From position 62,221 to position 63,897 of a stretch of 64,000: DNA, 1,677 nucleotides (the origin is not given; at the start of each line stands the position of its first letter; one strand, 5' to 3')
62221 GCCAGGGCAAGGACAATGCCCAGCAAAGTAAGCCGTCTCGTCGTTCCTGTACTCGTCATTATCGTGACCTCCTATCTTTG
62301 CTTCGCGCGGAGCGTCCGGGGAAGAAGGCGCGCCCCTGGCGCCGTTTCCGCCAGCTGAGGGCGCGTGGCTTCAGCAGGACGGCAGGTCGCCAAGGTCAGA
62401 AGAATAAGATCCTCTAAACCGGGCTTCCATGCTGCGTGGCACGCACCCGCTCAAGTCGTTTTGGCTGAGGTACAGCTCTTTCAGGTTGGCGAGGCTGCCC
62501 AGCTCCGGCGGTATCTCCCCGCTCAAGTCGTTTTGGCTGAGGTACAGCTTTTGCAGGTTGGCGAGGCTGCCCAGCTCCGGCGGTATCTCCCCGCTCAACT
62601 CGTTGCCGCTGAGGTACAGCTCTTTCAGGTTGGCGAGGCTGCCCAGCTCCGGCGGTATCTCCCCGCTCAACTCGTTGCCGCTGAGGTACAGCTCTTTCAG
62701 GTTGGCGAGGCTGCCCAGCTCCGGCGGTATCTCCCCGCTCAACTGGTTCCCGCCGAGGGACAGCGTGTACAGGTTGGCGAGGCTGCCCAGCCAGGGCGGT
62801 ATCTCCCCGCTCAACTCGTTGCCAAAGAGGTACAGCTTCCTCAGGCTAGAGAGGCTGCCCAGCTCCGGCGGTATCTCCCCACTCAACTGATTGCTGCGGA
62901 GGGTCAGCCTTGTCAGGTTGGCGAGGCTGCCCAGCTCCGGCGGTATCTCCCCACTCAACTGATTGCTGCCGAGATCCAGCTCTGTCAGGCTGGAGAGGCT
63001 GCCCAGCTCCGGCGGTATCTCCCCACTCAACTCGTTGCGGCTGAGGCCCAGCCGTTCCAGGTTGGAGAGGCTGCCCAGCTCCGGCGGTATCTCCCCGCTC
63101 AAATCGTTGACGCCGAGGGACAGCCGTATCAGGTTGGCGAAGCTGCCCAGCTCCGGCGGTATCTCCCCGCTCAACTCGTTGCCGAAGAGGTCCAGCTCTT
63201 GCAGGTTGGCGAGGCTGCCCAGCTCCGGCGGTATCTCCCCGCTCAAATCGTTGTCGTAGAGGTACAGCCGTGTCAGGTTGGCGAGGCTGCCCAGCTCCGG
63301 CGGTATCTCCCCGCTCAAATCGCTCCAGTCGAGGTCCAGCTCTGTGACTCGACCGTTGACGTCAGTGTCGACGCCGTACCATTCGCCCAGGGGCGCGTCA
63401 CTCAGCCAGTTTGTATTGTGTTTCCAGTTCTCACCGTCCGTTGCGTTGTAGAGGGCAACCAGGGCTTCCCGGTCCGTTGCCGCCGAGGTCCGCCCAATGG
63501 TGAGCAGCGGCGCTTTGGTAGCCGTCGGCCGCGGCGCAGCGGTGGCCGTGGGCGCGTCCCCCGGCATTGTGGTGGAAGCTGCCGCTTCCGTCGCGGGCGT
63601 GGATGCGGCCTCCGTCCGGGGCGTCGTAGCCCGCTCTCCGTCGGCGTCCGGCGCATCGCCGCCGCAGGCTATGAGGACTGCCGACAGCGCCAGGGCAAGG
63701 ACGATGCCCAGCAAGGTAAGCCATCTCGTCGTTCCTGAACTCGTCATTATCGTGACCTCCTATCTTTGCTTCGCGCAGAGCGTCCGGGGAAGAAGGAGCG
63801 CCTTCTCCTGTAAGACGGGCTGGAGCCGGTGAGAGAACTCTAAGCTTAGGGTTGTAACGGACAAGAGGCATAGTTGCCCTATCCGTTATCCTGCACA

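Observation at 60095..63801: Tandem LRR lipoprotein array with constant framework and hypervariable binding face: a VLR-like receptor repertoire?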

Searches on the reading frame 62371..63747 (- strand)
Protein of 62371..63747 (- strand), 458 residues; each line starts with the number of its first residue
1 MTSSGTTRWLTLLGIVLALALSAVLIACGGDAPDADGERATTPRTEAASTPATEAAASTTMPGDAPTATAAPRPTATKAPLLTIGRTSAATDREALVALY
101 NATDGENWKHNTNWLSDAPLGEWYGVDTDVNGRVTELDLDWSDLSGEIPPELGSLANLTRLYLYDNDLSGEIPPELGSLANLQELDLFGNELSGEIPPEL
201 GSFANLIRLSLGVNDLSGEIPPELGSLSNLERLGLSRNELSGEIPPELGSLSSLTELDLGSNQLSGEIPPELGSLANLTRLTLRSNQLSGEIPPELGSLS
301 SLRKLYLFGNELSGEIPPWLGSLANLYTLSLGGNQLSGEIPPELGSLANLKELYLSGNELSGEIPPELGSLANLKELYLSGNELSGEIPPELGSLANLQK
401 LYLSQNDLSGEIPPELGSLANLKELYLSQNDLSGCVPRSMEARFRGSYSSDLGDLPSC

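Call 7: search_protein_families(library=pfam, proteins=[window:62371-63747:-], max_evalue=0.01)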
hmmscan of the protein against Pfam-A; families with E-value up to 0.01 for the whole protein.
window:62371-63747:- (458 aa): 10 families
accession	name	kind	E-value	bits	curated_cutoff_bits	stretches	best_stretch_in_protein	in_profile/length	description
PF00560.39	LRR_1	-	4.9e-56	175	20.6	6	349-371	1-23/23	Leucine Rich Repeat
PF12799.13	LRR_4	-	1.7e-42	142.9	27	7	349-385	2-36/44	Leucine Rich repeats (2 copies)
PF13855.12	LRR_8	-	1.4e-29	102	27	6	373-432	2-61/61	Leucine rich repeat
PF23598.1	LRR_14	-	2.5e-26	92.7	40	3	320-429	43-148/353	Leucine-rich repeat region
PF24758.1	LRR_At5g56370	-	1.9e-16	60.9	27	1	178-241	9-74/227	FBD-associated F-box protein At5g56370, LRR repeats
PF25019.1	LRR_R13L1-DRL21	-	5e-14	52.7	27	1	366-428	63-125/127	R13L1/DRL21 LRRs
PF13516.12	LRR_6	-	1.6e-11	43.8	23.4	0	252-267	3-18/24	Leucine Rich repeat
PF25013.1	LRR_Zer-1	-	4.8e-05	24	27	0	136-187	12-61/137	Zer-1-like, Leucine-rich repeats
PF23211.1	LRR_LRWD1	-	0.00011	22.5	28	0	344-431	12-97/190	Leucine-rich repeat and WD repeat-containing protein 1, LRR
PF07723.19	LRR_2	-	0.0026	18.8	20.9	0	349-363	1-15/26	Leucine Rich Repeat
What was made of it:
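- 62371..63747 (-): Gene B, a 458-aa LRR lipoprotein. Signal peptide and lipobox LIAC (Cys28); Pro/Thr/Ala-rich stalk aa 29-~88; N-cap aa ~89-143; 12 LRRs of 24 aa (aa 144-431, nt 62455-63318); C-cap with Cys435 and Cys458. Pfam LRR_1/4/8/14 above cut-offs (call 7).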

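Call 11: find_encoding_contigs(protein=window:62371-63747:-, flank=10000, max_places=10)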
Protein window:62371-63747:- (458 aa): no gene with exactly this product is on record in the collection.

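Call 40: search_solved_structures(query=window:62371-63747:-, max_evalue=1e-10, show_alignments=1)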
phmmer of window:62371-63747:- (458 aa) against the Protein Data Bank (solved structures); distinct sequences matched with E-value up to 1e-10: 200 (the best 60 are shown).
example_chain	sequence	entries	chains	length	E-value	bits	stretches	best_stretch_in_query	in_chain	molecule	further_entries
4mn8_A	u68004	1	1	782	3.2e-174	583.1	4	144-440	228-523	LRR receptor-like serine/threonine-protein kinase FLS2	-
6s6q_A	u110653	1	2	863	2.5e-161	540.6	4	154-440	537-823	LRR receptor-like serine/threonine-protein kinase GSO1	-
9s9c_A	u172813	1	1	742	2.3e-128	431.9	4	176-434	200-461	Serine/threonine-protein kinase BRI1-like 2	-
7odk_AAA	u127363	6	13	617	3.7e-127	427.9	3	113-368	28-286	Receptor-like protein kinase HSL1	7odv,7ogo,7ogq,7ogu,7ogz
4mna_A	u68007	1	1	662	7.6e-125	420.3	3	134-442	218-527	LRR receptor-like serine/threonine-protein kinase FLS2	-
9w1s_A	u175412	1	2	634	1.1e-122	413.2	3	144-434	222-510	AT5G25930 protein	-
8wei_A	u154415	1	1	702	1.8e-114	386.1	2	158-438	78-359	MALE DISCOVERER 1-INTERACTING RECEPTOR-LIKE KINASE 2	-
8wef_A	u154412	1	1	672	3.7e-114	385.1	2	158-438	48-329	MALE DISCOVERER 1-INTERACTING RECEPTOR-LIKE KINASE 2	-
8weh_A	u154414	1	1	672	4e-114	385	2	158-438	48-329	MALE DISCOVERER 1-INTERACTING RECEPTOR-LIKE KINASE 2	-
8weg_A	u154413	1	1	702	4.7e-114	384.7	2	158-438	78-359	MALE DISCOVERER 1-INTERACTING RECEPTOR-LIKE KINASE 2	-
5gr8_A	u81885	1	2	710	6.1e-112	377.8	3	149-413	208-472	Leucine-rich repeat receptor-like protein kinase PEPR1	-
5hyx_B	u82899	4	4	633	1.1e-111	376.9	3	136-390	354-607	Probable LRR receptor-like serine/threonine-protein kinase At4g26540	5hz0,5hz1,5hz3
9u0g_A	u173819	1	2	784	2.3e-111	375.9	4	176-434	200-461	Serine/threonine-protein kinase BRI1-like 2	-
8web_A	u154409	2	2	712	5e-109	368.2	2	154-438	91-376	MDIS1-interacting receptor like kinase 2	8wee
8wec_A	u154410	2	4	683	5.2e-109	368.1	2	154-438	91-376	MDIS1-interacting receptor like kinase 2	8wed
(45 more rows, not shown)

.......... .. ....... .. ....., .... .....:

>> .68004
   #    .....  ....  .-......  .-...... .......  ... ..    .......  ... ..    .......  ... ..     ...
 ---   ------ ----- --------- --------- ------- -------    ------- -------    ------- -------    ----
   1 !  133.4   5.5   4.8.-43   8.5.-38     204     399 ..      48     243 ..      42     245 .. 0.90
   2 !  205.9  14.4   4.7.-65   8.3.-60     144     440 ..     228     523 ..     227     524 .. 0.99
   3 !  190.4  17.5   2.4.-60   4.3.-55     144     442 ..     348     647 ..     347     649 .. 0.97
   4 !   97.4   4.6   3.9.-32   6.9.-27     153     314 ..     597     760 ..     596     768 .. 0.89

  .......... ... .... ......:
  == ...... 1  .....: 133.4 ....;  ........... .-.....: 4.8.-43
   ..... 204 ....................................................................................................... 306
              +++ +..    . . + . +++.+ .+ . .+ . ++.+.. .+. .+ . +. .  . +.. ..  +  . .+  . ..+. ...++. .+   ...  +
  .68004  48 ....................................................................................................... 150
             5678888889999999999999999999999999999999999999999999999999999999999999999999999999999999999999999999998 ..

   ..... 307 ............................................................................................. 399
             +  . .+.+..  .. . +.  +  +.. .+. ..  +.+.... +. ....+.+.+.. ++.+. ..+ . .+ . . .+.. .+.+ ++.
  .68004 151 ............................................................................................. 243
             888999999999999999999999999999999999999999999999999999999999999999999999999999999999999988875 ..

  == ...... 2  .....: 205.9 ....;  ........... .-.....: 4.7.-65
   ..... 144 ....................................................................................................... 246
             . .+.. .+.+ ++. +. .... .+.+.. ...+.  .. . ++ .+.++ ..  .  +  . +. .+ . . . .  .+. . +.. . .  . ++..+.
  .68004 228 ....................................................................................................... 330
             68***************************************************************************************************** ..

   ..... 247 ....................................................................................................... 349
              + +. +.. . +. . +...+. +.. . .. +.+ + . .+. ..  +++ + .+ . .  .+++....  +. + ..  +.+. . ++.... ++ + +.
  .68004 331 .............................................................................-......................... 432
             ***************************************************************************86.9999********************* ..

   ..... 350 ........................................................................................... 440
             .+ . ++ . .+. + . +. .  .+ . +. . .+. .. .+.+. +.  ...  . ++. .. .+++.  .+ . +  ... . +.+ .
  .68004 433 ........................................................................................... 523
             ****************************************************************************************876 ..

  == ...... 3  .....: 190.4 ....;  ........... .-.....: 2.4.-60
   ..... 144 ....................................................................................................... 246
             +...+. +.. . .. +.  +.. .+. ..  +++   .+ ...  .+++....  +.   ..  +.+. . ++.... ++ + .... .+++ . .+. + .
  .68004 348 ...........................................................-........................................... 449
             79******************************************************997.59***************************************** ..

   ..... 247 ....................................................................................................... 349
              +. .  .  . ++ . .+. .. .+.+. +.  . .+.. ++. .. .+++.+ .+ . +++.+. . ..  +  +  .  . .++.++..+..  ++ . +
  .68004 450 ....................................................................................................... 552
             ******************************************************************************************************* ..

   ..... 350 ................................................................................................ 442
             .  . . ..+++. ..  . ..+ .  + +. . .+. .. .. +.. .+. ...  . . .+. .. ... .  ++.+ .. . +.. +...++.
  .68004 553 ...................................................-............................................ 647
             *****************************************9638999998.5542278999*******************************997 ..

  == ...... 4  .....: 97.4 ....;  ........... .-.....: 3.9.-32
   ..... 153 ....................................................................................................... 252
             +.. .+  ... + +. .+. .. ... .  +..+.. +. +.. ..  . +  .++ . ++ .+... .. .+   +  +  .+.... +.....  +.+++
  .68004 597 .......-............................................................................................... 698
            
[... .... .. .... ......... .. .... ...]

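Call 45: predict_structure(protein=window:62371-63747:-)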
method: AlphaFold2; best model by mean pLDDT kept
length: 458 residues; sequences in the alignment: 1
mean_pLDDT: 72.9   pTM: 0.71
mean pLDDT of the five models: 72.9, 72.1, 70.9, 70.9, 67.7
residues with pLDDT >= 90: 149; 70-90: 136; 50-70: 77; < 50: 96
segments of 3 or more residues with pLDDT < 50: 1-3, 27-85, 87-89, 102-124, 446-450
pLDDT, mean of each block of 10 residues (from residue 1): 54 68 49 37 34 35 34 28 35 58 43 37 54 70 62 81 72 84 87 81 91 77 94 86 92 95 88 97 89 94 94 88 96 87 96 92 92 96 83 94 76 85 80 69 55 64
secondary structure, 60 per line:
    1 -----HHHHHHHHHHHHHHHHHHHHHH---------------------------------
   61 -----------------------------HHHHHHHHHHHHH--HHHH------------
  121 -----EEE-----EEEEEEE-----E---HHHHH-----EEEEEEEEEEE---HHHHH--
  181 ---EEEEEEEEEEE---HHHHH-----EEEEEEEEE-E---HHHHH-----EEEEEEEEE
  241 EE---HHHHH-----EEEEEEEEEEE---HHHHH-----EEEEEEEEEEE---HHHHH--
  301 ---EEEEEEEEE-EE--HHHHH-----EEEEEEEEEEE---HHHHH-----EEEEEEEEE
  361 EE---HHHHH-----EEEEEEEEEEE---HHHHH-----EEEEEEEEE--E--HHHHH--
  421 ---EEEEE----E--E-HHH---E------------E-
elements in order: H6-27 H90-102 H105-108 E126-128 E134-140 H150-154 E160-170 H174-178 E184-194 H198-202 E208-216 H222-226 E232-242 H246-250 E256-266 H270-274 E280-290 H294-298 E304-312 H318-322 E328-338 H342-346 E352-362 H366-370 E376-386 H390-394 E400-408 H414-418 E424-428
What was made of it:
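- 62371..63747 (-): AlphaFold model: a solenoid with pLDDT above 85 over most of the repeat region, and a stalk with pLDDT below 50 (call 45).
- On LRR superfamily, plant-specific (PS) subtype: AlphaFold model with pLDDT above 85 over most of the repeat region (call 45).
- On Repeat regime with high internal conservation (as defined for fungal NLRs): Mapping to the concave face rests on the canonical LRR geometry and on the strand assignment in call 45.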

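Call 63: fold_search(model_id=the predicted structure, library=pdb)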
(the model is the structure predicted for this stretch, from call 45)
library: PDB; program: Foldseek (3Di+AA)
matches with E <= 10: 874; with E <= 0.001: 527
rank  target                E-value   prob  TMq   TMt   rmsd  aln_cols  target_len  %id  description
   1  5hyx_B                5.7e-17  1.00  0.60  0.45   3.2       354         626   35  Plant peptide hormone receptor RGFR1 in complex with RGF1 (released 2017-01-11)
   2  5hz1_B                8.9e-17  1.00  0.60  0.45   3.9       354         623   34  Plant peptide hormone receptor RGFR1 in complex with RGF3 (released 2017-03-22)
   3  5gr8_A                1.1e-16  1.00  0.62  0.42   4.6       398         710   33  Crystal structure of PEPR1-AtPEP1 (released 2016-12-14)
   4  4mna                  2.1e-16  1.00  0.63  0.47   4.6       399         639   32  Crystal structure of the free FLS2 ectodomains (released 2013-12-04)
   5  5hz3_B                3.0e-16  1.00  0.60  0.45   4.3       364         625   34  Plant peptide hormone receptor RGFR1 in complex with RGFR5 (released 2017-03-22)
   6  6s6q_A                3.3e-16  1.00  0.55  0.32   3.7       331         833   36  Crystal structure of the LRR ectodomain of the plant membrane receptor kinase GASSHO1/SCHENGEN3 from Arabidopsis thali (released 2020-01-29)
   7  5hz0_B                4.0e-16  1.00  0.49  0.37   5.8       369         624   33  Plant peptide hormone receptor RGFR1 in complex with RGF2 (released 2017-04-05)
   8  5xkn_A                5.5e-16  1.00  0.43  0.36  10.2       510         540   27  Crystal structure of plant receptor ERL2 in complexe with EPFL4 (released 2019-01-23)
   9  8yaa_A                8.2e-16  1.00  0.66  0.48   3.8       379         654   35  Cryo-EM structure of MIK2-SCOOP12-BAK1 (released 2024-10-30)
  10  4mn8_A                1.5e-15  1.00  0.27  0.19  13.0       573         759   25  Crystal structure of flg22 in complex with the FLS2 and BAK1 ectodomains (released 2013-12-04)
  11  5xjx_A                3.4e-15  1.00  0.41  0.35  11.7       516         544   28  Pre-formed plant receptor ERL1-TMM complex (released 2019-01-23)
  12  8web_A                4.0e-15  1.00  0.66  0.48   3.8       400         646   34  Crystal structure of Arabidopsis thaliana MIK2 ectodomain (released 2024-11-06)
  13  8wei_A                4.4e-15  1.00  0.41  0.30  11.4       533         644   27  Crystal structure of Brassica napus MIK2 ectodomain (N393D mutant) (released 2024-11-06)
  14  5xjo_A                6.9e-15  1.00  0.40  0.35  10.7       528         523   28  Plant receptor ERL1-TMM in complex with peptide EPF1 (released 2019-01-23)
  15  8wee_A                7.6e-15  1.00  0.64  0.47   4.8       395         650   34  Crystal structure of Arabidopsis thaliana MIK2 ectodomain in complex with SCOOP12 (released 2024-11-06)
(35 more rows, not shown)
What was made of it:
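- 62371..63747 (-): Best PDB matches are plant LRR receptor ectodomains (calls 40, 63).
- On LRR superfamily, plant-specific (PS) subtype: Foldseek top hits are RGFR1, PEPR1, FLS2 and MIK2 (call 63). phmmer against the PDB gives FLS2 at 3e-174 (call 40).
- Closest known: Plant extracellular LRR receptors and resistance-gene clusters. Same: These are the best sequence and fold matches (calls 40, 63).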

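Call 75: search_protein_families(library=ncbifam, proteins=[window:62371-63747:-], max_evalue=0.001)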
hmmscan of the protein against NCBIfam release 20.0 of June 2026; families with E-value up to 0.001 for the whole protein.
window:62371-63747:- (458 aa): 5 families
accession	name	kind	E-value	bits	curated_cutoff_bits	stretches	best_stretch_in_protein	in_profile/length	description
NF041381.1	XopAC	subfamily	3e-45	154.8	450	4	131-271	65-202/451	XopAC/AvrAC family type III secretion system effector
NF041400.1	XopAE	equivalog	5.3e-31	108.1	600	2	244-433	11-198/478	type III secretion system effector XopAE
NF047464.1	FibnectbindLIC11051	equivalog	3.7e-30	105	1000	2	268-433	503-663/685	LIC_11051 family fibronectin-binding protein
NF033189.1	internalin_A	exception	2e-22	79.4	1600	2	152-339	224-397/799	class 1 internalin InlA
NF041351.1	XopL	equivalog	1.7e-20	73.2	500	3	219-323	167-270/497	type III secretion system leucine-rich repeat domain-containing effector XopL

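Call 76: search_protein_families(library=padloc, proteins=[window:62371-63747:-], max_evalue=0.001)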
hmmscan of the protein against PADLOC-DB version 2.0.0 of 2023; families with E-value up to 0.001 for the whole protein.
window:62371-63747:- (458 aa): 0 families
